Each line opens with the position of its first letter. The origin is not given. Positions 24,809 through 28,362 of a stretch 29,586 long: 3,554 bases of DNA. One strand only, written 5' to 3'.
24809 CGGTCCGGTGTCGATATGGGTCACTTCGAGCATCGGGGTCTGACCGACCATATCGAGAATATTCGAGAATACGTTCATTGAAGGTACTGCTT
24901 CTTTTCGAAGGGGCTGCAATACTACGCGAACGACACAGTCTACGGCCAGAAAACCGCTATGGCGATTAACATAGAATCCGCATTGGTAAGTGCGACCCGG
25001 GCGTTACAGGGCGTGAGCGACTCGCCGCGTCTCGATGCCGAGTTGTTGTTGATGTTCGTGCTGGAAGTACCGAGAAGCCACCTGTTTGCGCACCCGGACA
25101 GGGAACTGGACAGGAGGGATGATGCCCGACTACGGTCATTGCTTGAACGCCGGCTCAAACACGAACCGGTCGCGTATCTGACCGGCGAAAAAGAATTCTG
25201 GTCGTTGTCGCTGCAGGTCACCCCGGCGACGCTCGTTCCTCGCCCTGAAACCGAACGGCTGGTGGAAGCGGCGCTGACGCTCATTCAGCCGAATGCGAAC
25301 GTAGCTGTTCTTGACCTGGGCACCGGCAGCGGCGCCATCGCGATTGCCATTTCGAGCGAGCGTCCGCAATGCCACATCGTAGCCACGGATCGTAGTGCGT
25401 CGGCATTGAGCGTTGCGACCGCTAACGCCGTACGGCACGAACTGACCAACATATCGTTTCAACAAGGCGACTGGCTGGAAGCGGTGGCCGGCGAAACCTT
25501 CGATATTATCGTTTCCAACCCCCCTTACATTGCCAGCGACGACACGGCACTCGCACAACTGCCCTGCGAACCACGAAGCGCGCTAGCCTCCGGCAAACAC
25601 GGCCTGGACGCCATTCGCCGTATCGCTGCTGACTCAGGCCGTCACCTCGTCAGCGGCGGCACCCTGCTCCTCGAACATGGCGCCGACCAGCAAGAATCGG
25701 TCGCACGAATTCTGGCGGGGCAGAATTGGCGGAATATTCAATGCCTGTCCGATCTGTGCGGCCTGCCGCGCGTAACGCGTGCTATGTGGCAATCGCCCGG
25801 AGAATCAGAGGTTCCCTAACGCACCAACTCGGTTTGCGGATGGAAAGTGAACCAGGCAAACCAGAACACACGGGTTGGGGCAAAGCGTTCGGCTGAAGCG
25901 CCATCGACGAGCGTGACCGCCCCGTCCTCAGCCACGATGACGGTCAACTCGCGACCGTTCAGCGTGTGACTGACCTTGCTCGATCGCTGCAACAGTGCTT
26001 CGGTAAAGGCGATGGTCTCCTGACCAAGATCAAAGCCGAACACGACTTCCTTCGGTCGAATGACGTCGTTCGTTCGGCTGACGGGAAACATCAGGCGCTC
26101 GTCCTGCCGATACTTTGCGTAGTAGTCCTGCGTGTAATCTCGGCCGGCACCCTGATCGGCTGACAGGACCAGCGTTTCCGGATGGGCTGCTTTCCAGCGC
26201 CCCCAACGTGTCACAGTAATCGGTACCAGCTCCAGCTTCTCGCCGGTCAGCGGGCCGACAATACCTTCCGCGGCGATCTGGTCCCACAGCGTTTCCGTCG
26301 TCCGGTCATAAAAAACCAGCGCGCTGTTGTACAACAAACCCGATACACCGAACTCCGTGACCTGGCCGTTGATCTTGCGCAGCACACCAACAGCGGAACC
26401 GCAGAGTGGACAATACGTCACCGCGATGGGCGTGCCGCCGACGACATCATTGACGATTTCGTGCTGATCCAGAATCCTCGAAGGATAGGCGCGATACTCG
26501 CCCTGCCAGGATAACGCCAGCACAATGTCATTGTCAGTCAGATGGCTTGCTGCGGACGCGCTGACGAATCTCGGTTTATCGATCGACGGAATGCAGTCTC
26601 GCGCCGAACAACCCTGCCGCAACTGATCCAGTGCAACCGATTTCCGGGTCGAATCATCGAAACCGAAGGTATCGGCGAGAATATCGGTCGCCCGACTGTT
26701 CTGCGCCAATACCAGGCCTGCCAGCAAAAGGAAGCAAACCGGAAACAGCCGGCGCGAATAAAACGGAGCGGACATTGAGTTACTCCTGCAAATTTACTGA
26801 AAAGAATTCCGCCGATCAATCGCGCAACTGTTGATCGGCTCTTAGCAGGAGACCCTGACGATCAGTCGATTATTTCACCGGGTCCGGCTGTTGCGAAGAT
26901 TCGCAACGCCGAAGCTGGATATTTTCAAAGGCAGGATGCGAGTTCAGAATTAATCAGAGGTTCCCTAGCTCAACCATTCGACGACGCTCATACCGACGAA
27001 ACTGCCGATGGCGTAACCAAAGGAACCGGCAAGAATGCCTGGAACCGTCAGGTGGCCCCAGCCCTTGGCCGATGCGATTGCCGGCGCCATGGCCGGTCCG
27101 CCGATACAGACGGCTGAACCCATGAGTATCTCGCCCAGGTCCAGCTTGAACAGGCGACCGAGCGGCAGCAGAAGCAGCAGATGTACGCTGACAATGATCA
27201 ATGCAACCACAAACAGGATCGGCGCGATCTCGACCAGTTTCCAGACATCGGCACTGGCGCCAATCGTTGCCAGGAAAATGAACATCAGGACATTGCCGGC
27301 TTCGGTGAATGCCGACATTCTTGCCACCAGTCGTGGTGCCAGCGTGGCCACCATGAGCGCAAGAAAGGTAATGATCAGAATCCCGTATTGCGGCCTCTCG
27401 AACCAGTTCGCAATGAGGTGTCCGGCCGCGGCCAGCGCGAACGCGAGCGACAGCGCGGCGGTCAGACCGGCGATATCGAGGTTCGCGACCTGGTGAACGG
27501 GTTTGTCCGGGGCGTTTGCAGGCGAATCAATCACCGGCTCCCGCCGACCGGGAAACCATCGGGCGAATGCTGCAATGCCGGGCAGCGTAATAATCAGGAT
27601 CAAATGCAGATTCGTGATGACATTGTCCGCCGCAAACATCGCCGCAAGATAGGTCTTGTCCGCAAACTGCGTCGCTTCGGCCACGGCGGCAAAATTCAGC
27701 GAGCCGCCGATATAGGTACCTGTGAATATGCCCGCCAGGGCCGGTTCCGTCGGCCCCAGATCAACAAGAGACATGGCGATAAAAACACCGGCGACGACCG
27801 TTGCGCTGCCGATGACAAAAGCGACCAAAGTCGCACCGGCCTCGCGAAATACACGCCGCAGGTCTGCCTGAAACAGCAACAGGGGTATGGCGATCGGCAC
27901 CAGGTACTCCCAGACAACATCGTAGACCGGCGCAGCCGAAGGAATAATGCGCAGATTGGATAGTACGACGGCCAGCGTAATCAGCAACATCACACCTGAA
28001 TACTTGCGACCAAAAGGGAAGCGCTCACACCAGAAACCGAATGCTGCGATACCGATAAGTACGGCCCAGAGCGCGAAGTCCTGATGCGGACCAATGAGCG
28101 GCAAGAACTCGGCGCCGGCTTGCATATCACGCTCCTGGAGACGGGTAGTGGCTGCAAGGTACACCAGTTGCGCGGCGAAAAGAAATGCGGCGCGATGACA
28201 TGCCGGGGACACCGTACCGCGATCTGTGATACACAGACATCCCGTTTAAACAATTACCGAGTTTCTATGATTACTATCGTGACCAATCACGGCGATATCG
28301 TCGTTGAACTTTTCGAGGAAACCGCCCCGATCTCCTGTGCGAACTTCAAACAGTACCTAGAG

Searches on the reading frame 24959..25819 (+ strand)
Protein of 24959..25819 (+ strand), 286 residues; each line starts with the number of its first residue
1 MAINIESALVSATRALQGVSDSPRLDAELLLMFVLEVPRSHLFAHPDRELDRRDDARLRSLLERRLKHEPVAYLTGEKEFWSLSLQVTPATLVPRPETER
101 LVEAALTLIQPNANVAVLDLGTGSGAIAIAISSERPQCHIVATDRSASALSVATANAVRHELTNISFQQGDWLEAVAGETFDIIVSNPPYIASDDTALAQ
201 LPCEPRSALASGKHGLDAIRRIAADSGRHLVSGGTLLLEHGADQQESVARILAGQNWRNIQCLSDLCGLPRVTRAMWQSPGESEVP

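Call 11: search_protein_families(library=pfam, proteins=[window:24959-25819:+])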
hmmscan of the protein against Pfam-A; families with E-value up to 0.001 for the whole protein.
window:24959-25819:+ (286 aa): 15 families
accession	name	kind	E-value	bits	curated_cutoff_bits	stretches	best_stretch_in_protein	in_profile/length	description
PF17827.6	PrmC_N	-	1.7e-20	73.8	23.4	1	8-76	2-71/71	PrmC N-terminal domain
PF05175.20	MTS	-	5.4e-19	68.9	23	1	108-196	26-114/170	Methyltransferase small domain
PF13847.12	Methyltransf_31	-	4.7e-17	62.5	27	1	113-196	3-82/145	Methyltransferase domain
PF13649.12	Methyltransf_25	-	2.6e-11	44.5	27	1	117-192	1-78/97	Methyltransferase domain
PF03602.21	Cons_hypoth95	-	2.7e-08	34.2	24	1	94-196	21-131/182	Conserved hypothetical protein 95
PF06325.19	PrmA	-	5.6e-08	33.1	22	1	110-187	160-233/296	Ribosomal protein L11 methyltransferase (PrmA)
PF08242.18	Methyltransf_12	-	4.7e-07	30.9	30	1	118-187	1-72/98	Methyltransferase domain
PF08241.18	Methyltransf_11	-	1.3e-06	29.4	21.2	1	118-187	1-67/95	Methyltransferase domain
PF10294.15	Methyltransf_16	-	1.2e-05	25.6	21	1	113-185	46-125/174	Lysine methyltransferase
PF01170.24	UPF0020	-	3.4e-05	24.1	22.3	1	102-192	44-133/197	RMKL-like, methyltransferase domain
PF02390.23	Methyltransf_4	-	4.6e-05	23.4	24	1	114-174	2-62/173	Putative methyltransferase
PF13489.12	Methyltransf_23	-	9.4e-05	22.6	27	1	111-187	20-88/164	Methyltransferase domain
PF00891.24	Methyltransf_2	-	0.00024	21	22.3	1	105-174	54-123/210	O-methyltransferase domain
PF01135.25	PCMT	-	0.00034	20.9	20.3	1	102-173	62-134/210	Protein-L-isoaspartate(D-aspartate) O-methyltransferase (PCMT)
PF07669.17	Eco57I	-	0.00096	19.7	25.3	0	168-195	69-89/171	Eco57I restriction-modification methylase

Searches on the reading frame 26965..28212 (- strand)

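Call 11: search_protein_families(library=pfam, proteins=[window:26965-28212:-])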
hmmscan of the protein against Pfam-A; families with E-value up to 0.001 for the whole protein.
window:26965-28212:- (415 aa): 1 family
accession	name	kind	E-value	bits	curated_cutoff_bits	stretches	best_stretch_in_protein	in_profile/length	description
PF05684.17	DUF819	-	2.8e-74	250.9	27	1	50-415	1-377/379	Protein of unknown function (DUF819)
